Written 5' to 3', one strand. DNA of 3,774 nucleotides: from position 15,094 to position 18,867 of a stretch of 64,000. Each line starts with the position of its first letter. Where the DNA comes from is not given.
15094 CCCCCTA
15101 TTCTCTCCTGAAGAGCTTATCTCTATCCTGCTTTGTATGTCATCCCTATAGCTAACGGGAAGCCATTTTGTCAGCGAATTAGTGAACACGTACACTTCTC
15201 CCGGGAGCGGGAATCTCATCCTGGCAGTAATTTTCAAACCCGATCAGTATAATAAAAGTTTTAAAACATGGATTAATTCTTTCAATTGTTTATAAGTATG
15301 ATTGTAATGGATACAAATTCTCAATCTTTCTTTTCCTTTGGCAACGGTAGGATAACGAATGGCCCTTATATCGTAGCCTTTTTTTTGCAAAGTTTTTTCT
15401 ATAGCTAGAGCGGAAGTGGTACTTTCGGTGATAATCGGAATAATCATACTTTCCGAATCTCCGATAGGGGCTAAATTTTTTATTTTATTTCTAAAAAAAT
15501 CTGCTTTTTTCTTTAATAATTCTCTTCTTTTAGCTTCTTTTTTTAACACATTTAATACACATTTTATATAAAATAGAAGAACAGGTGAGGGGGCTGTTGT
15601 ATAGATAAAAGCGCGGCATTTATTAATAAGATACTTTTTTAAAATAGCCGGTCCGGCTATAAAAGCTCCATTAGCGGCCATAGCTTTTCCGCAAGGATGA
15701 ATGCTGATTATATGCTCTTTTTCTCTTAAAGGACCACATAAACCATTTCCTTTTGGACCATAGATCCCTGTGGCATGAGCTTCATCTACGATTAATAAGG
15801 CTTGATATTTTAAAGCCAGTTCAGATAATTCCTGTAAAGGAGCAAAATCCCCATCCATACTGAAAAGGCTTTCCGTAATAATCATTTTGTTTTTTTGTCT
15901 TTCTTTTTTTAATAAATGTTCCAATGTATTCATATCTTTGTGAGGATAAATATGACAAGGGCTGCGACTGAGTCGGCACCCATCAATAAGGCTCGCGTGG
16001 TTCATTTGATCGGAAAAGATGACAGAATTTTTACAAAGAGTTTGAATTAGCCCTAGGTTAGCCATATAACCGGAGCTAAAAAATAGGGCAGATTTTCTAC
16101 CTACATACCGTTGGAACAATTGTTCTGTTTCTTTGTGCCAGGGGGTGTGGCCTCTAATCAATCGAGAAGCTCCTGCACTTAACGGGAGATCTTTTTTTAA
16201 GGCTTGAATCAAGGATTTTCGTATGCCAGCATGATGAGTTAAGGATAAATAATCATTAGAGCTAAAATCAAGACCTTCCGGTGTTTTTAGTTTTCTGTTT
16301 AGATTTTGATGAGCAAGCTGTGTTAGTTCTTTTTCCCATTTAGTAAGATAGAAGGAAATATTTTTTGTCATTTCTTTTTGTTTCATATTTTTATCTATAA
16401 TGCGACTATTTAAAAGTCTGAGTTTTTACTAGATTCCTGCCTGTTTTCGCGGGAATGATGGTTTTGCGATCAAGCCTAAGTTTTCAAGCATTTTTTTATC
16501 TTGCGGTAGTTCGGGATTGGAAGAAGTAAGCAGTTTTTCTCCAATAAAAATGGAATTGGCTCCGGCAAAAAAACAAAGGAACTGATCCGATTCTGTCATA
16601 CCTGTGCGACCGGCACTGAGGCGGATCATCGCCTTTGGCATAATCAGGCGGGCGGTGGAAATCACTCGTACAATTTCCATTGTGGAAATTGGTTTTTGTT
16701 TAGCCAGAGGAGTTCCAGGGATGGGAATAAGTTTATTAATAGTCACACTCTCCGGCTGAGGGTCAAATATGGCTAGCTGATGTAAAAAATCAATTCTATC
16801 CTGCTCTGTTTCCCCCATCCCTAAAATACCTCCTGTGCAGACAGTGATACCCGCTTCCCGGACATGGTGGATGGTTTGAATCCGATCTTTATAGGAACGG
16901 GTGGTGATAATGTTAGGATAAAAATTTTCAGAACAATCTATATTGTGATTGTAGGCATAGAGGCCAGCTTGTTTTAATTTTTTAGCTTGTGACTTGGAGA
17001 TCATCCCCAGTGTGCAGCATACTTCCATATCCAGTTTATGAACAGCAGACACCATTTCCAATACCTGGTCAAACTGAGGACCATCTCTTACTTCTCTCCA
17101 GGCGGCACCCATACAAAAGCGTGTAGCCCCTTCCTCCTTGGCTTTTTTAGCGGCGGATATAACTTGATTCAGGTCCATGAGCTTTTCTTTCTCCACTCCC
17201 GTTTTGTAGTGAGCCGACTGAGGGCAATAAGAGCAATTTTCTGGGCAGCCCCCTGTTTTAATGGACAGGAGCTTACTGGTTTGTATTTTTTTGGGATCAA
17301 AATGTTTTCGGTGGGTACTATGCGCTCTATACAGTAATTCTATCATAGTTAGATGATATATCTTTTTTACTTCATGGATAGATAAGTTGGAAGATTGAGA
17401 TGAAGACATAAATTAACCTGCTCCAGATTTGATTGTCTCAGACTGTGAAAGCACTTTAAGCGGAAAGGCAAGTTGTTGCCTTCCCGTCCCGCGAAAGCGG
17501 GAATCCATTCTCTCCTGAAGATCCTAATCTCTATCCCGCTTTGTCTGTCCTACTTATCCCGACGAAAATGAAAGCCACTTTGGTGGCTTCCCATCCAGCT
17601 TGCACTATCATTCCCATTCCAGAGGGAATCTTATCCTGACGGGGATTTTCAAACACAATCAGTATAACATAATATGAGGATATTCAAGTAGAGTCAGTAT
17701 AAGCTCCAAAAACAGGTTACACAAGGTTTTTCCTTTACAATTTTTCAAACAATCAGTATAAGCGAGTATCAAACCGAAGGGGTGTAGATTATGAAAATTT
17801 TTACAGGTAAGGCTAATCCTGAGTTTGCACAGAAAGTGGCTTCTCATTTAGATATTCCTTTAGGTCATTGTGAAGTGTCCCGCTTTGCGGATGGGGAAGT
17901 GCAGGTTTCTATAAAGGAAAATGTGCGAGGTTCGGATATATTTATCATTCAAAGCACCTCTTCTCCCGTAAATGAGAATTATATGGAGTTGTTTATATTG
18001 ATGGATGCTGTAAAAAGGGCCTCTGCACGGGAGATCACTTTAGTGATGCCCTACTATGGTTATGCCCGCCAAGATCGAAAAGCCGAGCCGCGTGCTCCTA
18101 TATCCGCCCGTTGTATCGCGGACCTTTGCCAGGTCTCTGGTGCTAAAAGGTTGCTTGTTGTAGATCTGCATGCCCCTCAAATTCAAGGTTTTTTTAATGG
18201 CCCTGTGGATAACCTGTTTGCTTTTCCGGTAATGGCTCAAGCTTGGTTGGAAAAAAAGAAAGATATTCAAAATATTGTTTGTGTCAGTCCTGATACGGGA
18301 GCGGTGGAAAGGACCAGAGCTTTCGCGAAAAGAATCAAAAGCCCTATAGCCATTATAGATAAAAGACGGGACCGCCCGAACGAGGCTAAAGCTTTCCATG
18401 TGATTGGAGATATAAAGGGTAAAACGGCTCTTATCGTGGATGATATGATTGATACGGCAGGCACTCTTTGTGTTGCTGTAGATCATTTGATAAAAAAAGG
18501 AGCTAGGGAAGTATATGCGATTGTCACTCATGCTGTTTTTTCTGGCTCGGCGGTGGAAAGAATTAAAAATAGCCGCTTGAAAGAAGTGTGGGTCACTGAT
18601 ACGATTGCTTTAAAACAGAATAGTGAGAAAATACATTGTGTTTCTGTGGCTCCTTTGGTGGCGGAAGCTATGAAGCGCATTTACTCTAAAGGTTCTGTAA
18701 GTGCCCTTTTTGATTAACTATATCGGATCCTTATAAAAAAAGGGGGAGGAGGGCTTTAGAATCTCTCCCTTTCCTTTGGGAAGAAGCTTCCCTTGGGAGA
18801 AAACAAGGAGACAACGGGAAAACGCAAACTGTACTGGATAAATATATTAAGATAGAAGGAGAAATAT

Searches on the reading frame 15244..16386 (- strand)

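Call 72: search_protein_families(library=pfam, proteins=[window:15244-16386:-], max_evalue=0.001)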
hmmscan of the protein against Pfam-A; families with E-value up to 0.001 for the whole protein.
window:15244-16386:- (380 aa): 3 families
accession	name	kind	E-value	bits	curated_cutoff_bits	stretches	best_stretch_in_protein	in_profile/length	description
PF00155.27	Aminotran_1_2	-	4e-48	164.9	19.7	1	38-375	3-361/361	Aminotransferase class I and II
PF08461.16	HTH_12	-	0.00014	22.2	21.4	1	314-345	2-37/66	Ribonuclease R winged-helix domain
PF01212.27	Beta_elim_lyase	-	0.00084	19.2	27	0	81-186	31-150/288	Beta-eliminating lyase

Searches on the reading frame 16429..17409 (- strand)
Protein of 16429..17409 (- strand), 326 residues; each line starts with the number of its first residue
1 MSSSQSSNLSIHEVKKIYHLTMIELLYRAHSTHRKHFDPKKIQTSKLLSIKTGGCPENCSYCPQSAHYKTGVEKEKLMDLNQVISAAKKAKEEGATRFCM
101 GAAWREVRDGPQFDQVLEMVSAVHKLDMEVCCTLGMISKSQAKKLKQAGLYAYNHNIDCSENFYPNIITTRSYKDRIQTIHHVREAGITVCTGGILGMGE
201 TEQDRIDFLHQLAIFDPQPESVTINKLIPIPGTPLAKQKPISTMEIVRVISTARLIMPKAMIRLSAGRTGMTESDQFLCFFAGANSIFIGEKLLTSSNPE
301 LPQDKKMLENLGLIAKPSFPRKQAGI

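Call 72: search_protein_families(library=pfam, proteins=[window:16429-17409:-], max_evalue=0.001)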
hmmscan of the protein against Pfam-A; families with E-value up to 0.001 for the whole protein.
window:16429-17409:- (326 aa): 2 families
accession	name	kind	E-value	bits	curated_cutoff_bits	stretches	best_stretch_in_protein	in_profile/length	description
PF06968.18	BATS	-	2.7e-28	98.4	22.2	1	224-313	2-87/88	Biotin and Thiamin Synthesis associated domain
PF04055.27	Radical_SAM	-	1.4e-21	77.9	29.5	1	50-211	2-165/166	Radical SAM superfamily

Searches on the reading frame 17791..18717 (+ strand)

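Call 72: search_protein_families(library=pfam, proteins=[window:17791-18717:+], max_evalue=0.001)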
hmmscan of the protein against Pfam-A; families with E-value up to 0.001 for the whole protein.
window:17791-18717:+ (308 aa): 4 families
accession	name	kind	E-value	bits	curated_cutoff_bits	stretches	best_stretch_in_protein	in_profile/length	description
PF13793.12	Pribosyltran_N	-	3.1e-53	179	25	1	1-117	1-117/117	N-terminal domain of ribose phosphate pyrophosphokinase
PF14572.12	Pribosyl_synth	-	1.2e-28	100.8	27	1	198-307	71-183/184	Phosphoribosyl synthetase-associated domain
PF00156.33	Pribosyltran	-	3.3e-20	72.5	26.3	1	155-264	24-141/158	Phosphoribosyl transferase domain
PF14681.12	UPRTase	-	6.4e-05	23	27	1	203-263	113-173/206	Uracil phosphoribosyltransferase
